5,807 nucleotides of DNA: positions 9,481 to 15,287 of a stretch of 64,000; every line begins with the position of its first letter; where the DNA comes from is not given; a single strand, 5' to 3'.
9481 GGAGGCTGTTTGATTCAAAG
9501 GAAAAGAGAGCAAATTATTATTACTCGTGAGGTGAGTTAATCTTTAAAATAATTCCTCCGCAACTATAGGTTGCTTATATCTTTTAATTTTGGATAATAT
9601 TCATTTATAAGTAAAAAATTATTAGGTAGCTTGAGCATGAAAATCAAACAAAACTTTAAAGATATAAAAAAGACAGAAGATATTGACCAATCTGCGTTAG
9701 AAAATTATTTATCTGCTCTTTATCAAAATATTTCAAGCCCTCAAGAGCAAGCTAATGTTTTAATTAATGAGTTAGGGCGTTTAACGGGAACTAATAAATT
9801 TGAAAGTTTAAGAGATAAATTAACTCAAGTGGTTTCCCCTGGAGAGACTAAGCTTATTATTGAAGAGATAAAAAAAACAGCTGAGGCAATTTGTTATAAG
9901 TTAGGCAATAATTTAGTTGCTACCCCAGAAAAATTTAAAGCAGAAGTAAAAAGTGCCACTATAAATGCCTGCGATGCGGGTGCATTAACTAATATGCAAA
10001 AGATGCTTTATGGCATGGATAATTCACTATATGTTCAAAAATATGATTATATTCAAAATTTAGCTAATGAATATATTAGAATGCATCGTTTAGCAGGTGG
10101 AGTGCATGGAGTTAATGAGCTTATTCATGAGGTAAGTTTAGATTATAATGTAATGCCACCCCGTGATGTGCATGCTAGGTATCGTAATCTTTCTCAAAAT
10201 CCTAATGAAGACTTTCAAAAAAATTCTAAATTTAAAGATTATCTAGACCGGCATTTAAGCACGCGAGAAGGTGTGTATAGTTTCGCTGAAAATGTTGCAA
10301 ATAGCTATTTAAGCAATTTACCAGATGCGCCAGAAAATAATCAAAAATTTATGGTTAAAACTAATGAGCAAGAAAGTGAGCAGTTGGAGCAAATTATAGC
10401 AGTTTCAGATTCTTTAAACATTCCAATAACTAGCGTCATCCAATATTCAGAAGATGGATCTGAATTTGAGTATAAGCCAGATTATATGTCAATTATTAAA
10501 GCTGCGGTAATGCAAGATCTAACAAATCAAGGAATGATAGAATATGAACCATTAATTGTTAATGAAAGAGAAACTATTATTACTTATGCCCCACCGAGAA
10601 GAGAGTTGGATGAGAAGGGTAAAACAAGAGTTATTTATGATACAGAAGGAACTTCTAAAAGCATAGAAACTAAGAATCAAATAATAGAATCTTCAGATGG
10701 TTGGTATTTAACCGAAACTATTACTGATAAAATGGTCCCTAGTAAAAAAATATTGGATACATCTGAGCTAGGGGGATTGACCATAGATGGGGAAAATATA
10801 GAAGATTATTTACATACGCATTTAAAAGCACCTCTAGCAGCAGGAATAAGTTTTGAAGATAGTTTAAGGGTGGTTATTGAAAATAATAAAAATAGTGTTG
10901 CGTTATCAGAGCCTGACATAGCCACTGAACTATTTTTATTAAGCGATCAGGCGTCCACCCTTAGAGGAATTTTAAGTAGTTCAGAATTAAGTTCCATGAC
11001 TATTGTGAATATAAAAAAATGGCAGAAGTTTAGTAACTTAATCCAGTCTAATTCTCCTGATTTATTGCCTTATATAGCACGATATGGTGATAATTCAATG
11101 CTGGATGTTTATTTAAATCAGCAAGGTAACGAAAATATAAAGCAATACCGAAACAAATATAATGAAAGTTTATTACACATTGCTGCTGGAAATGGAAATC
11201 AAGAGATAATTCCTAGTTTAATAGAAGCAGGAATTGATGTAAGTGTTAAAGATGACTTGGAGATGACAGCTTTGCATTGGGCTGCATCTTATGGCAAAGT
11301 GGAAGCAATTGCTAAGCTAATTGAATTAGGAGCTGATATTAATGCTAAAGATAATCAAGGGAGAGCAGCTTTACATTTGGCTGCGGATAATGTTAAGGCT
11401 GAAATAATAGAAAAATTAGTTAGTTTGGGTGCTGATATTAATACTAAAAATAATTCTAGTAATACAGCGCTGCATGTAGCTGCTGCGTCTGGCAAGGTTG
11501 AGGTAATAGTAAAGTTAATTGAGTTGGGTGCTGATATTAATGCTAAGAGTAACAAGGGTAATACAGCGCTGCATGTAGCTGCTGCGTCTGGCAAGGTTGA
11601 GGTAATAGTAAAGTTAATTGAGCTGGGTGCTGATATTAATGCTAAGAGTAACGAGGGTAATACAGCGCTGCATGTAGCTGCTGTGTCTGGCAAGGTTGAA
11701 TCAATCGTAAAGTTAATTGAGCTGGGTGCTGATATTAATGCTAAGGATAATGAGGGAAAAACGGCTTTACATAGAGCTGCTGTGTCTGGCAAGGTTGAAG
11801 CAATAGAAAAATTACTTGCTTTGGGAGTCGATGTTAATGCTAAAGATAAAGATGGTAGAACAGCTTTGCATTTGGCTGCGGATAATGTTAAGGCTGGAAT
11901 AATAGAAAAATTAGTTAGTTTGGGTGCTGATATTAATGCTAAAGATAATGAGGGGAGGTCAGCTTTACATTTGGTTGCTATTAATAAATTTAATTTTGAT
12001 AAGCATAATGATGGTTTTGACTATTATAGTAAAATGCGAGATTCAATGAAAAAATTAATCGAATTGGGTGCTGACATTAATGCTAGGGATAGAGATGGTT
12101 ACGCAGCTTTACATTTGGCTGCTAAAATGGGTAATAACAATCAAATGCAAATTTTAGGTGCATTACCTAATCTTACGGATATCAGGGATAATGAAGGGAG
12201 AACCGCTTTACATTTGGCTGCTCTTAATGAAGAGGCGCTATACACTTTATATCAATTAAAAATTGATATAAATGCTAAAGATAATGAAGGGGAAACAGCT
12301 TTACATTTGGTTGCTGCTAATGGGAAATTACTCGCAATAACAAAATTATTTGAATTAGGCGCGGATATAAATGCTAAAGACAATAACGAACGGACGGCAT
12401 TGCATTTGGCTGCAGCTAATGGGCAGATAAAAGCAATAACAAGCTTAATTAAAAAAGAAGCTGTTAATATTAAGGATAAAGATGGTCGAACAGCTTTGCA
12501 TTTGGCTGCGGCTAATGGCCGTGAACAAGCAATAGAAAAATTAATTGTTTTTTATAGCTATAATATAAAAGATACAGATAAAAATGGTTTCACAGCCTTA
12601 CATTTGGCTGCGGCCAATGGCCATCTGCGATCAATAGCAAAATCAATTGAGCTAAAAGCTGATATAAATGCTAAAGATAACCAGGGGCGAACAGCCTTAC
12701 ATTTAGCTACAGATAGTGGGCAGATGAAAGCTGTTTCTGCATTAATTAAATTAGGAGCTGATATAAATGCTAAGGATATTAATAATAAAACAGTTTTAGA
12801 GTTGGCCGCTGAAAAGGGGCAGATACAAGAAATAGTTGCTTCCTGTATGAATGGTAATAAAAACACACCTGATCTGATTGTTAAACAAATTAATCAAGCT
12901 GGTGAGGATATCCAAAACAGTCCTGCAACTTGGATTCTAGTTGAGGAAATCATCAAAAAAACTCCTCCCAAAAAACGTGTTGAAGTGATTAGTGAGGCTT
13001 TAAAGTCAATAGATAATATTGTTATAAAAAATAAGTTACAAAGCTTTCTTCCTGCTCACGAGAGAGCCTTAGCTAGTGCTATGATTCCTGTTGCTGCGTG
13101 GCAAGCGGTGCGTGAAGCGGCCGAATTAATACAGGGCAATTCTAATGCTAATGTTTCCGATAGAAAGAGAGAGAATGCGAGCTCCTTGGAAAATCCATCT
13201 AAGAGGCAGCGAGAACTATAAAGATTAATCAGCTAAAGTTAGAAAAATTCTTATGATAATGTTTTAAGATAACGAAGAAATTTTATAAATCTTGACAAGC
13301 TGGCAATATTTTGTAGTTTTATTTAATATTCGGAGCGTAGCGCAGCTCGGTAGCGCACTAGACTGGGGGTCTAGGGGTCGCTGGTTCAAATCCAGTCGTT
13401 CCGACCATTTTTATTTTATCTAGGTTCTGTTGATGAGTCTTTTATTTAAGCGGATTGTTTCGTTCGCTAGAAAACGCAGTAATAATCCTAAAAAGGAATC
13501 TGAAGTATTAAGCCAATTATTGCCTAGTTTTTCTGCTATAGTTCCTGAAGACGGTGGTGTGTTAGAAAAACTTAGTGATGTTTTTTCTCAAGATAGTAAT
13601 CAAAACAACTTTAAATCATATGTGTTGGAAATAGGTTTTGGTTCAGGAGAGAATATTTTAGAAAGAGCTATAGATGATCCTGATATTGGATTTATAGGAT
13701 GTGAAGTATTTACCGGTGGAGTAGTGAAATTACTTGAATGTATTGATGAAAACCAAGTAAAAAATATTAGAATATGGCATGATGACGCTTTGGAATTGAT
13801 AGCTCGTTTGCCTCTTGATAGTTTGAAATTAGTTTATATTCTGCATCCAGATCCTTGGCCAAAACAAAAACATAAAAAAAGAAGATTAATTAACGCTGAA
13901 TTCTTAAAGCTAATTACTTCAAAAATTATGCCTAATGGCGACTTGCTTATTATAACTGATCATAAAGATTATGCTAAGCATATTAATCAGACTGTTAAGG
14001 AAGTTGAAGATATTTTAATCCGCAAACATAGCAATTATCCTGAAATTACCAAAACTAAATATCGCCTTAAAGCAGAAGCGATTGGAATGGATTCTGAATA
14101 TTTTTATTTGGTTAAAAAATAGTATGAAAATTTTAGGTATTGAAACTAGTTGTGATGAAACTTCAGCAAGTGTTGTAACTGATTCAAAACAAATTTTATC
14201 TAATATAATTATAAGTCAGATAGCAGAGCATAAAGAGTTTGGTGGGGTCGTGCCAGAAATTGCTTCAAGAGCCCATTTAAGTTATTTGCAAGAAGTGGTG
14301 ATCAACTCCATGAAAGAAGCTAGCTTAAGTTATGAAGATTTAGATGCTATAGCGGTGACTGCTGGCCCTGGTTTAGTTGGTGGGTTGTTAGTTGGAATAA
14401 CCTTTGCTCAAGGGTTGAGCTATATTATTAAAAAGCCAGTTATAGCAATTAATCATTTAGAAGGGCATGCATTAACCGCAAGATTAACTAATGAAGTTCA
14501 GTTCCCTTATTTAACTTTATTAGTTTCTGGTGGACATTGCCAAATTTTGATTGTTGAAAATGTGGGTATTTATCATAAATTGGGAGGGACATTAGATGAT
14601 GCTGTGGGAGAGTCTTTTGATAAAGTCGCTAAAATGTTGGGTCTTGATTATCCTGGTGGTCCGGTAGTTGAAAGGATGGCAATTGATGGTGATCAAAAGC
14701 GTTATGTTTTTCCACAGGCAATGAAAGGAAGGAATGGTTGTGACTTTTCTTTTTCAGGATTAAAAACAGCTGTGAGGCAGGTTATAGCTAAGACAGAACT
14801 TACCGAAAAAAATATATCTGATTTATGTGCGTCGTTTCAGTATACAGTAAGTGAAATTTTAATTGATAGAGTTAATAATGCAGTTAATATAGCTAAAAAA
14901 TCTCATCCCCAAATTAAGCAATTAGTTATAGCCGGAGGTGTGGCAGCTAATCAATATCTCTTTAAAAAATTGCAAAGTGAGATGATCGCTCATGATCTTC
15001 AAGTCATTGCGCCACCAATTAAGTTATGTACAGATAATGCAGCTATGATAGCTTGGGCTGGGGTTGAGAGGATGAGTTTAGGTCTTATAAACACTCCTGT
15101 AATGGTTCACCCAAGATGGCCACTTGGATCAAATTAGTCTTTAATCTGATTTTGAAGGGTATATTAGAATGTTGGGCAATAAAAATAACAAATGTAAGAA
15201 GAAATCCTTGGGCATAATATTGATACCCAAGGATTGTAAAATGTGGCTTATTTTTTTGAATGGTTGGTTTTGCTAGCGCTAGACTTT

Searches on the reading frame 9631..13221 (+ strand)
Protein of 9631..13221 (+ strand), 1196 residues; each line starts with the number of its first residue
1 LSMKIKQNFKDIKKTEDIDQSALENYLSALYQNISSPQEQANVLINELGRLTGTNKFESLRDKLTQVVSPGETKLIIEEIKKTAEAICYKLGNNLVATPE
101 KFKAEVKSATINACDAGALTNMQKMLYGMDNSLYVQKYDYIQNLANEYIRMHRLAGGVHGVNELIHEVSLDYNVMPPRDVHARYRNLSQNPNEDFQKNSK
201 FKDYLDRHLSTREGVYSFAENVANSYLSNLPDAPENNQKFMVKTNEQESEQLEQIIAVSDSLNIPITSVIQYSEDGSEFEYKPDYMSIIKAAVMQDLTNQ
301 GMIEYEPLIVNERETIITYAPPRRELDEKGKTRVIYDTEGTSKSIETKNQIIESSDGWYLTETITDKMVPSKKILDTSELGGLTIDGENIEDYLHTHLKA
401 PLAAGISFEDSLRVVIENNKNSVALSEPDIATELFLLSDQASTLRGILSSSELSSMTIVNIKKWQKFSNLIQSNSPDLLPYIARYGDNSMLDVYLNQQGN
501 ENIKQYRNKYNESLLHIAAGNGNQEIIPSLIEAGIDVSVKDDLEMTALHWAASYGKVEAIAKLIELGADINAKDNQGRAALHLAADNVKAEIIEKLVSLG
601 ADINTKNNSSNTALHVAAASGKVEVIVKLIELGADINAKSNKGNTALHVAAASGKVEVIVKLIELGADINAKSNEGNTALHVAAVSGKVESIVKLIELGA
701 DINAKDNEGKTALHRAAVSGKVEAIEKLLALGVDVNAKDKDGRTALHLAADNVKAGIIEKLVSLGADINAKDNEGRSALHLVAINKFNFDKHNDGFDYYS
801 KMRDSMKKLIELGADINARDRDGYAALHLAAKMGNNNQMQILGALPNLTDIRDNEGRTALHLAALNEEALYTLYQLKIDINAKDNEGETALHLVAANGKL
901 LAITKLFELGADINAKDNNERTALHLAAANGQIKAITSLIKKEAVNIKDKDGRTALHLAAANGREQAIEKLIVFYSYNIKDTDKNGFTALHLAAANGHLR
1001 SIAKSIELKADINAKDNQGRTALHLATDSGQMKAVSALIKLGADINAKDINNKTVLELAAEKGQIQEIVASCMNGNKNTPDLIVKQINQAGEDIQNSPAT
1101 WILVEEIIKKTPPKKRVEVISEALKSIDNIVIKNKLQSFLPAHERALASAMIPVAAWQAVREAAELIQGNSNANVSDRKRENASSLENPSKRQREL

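Call 16: search_protein_families(library=pfam, proteins=[window:9631-13221:+], max_evalue=0.0001)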
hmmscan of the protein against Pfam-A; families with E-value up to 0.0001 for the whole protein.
window:9631-13221:+ (1196 aa): 9 families
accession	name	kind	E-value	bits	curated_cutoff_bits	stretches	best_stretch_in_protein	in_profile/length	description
PF12796.13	Ank_2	-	5.1e-150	488.9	27.3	12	647-739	1-90/90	Ankyrin repeats (3 copies)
PF00023.36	Ank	-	1.2e-95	308.3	21.1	7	643-674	2-33/33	Ankyrin repeat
PF13637.12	Ank_4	-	1.6e-93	304.9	22.7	9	614-663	1-50/50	Ankyrin repeats (many copies)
PF13857.12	Ank_5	-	2.4e-74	244.9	27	7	629-683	1-56/56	Ankyrin repeats (many copies)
PF13606.12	Ank_3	-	6.2e-74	234.4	22.3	1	643-671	2-30/30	Ankyrin repeat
PF23745.1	ANK_LRRK2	-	3.6e-17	62.9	27.5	0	647-737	35-122/130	LRRK2 ANK repeat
PF06563.17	DUF1125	-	1.1e-07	32.7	28.3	0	689-711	3-25/66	Protein of unknown function (DUF1125)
PF24521.3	Ank_KRIT1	-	1.2e-06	28.8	80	0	609-695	17-103/149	KRIT1 ankyrin-repeats domain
PF25167.1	DUF7829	-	7e-05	22.8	28.6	0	874-920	47-97/224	Domain of unknown function (DUF7829)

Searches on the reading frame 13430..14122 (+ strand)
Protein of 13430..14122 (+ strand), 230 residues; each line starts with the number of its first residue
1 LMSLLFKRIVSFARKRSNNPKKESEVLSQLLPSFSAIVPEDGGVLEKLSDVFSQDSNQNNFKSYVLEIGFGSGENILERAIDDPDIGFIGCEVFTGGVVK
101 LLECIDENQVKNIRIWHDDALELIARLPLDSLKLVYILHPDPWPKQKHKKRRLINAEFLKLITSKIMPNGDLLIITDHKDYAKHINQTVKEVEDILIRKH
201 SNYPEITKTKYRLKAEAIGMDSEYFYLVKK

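Call 16: search_protein_families(library=pfam, proteins=[window:13430-14122:+], max_evalue=0.0001)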
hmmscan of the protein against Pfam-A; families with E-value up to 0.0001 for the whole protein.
window:13430-14122:+ (230 aa): 1 family
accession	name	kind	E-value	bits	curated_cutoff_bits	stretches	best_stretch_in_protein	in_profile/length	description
PF02390.23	Methyltransf_4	-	1.8e-37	128.9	24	1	64-210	4-158/173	Putative methyltransferase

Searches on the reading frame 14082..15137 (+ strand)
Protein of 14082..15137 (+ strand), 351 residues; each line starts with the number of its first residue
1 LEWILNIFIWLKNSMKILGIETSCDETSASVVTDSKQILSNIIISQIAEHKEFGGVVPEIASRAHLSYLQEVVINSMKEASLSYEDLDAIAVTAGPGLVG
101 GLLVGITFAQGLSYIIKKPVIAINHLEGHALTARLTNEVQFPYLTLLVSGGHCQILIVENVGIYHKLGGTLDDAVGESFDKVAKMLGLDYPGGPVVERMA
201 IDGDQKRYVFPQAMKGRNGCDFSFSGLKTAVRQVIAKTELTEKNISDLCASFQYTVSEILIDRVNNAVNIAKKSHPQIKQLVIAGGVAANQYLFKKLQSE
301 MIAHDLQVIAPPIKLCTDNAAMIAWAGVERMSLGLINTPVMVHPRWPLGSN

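Call 16: search_protein_families(library=pfam, proteins=[window:14082-15137:+], max_evalue=0.0001)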
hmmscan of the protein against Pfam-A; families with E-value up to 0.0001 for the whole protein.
window:14082-15137:+ (351 aa): 3 families
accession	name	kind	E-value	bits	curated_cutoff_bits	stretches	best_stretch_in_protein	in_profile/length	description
PF00814.31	TsaD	-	6e-96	321.6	24.8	1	37-325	1-264/264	tRNA N6-adenosine threonylcarbamoyltransferase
PF22521.2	HypF_C_2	-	4.6e-07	30.3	27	1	176-312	97-228/241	Carbamoyltransferase, Kae1-like Domain, second subdomain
PF02543.21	Carbam_trans_N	-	1.5e-05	25.1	24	0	242-306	272-329/346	Carbamoyltransferase N-terminus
